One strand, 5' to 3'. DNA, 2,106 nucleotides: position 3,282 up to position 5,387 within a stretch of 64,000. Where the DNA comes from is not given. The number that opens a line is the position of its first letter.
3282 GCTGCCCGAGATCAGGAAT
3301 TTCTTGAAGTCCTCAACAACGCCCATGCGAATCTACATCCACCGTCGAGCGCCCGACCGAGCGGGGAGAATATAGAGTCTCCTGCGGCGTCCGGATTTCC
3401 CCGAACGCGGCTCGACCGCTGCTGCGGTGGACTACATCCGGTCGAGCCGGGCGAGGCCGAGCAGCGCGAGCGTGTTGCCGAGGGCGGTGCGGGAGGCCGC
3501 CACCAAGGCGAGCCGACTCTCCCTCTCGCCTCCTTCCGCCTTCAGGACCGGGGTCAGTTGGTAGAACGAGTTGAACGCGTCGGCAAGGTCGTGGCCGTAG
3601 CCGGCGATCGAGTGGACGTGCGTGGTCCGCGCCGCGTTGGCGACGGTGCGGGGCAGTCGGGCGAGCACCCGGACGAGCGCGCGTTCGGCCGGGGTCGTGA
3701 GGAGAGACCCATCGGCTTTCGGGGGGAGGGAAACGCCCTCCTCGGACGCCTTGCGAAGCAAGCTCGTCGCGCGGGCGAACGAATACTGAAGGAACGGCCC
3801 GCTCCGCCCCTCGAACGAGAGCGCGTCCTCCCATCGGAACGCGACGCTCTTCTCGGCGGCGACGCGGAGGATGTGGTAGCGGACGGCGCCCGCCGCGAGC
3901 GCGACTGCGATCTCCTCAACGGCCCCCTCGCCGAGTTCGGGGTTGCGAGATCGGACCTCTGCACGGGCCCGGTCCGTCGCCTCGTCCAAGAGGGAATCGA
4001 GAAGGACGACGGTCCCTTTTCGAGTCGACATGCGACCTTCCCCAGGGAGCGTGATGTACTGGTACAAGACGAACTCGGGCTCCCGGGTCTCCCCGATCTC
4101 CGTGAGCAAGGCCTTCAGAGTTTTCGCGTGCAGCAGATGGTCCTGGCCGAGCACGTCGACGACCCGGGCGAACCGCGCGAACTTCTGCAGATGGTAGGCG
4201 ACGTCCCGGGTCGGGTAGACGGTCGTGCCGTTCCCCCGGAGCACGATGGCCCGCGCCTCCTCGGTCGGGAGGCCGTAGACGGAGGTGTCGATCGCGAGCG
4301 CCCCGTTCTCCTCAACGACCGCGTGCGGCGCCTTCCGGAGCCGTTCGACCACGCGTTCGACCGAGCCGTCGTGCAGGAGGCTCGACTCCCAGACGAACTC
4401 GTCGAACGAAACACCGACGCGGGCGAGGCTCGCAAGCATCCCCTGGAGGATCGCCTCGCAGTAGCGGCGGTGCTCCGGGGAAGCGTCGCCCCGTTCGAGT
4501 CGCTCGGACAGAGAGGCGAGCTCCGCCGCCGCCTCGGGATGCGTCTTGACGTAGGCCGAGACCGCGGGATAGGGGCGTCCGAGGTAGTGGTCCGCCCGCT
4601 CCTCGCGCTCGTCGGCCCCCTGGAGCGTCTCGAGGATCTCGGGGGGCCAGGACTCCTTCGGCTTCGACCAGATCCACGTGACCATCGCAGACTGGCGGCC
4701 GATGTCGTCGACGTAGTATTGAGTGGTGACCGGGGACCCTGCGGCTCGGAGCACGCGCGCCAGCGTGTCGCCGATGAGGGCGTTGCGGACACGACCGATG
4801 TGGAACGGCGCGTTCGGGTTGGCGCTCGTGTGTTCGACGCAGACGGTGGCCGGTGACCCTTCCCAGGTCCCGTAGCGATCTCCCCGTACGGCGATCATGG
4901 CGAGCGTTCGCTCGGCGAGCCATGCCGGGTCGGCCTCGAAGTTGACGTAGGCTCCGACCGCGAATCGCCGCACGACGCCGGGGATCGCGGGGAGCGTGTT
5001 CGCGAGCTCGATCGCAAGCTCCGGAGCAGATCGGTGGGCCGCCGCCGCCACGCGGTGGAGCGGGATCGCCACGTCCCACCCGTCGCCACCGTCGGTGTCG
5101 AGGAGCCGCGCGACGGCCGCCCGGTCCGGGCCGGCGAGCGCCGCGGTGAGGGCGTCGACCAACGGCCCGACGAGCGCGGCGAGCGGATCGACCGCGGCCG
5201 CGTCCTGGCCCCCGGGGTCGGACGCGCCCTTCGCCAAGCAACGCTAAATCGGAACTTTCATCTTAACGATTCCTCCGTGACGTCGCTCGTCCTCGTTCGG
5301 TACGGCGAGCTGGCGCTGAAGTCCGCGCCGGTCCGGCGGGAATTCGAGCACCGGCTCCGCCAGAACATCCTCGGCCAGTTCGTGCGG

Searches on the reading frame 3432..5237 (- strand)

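Call 99: search_protein_families(library=pfam, proteins=[window:3432-5237:-], max_evalue=0.0001)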
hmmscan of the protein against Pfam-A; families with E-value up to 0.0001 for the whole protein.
window:3432-5237:- (601 aa): 3 families
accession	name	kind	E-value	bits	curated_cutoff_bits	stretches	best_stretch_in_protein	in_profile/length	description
PF05746.21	DALR_1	-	3.4e-28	98.5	22.3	1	483-601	1-117/117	DALR anticodon binding domain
PF00750.26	tRNA-synt_1d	-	4.2e-26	92.2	23.3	1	117-459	7-339/349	tRNA synthetases class I (R), catalytic domain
PF01921.24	tRNA-synt_1f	-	9.8e-06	25.1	27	0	361-418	238-298/360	tRNA synthetases class I (K)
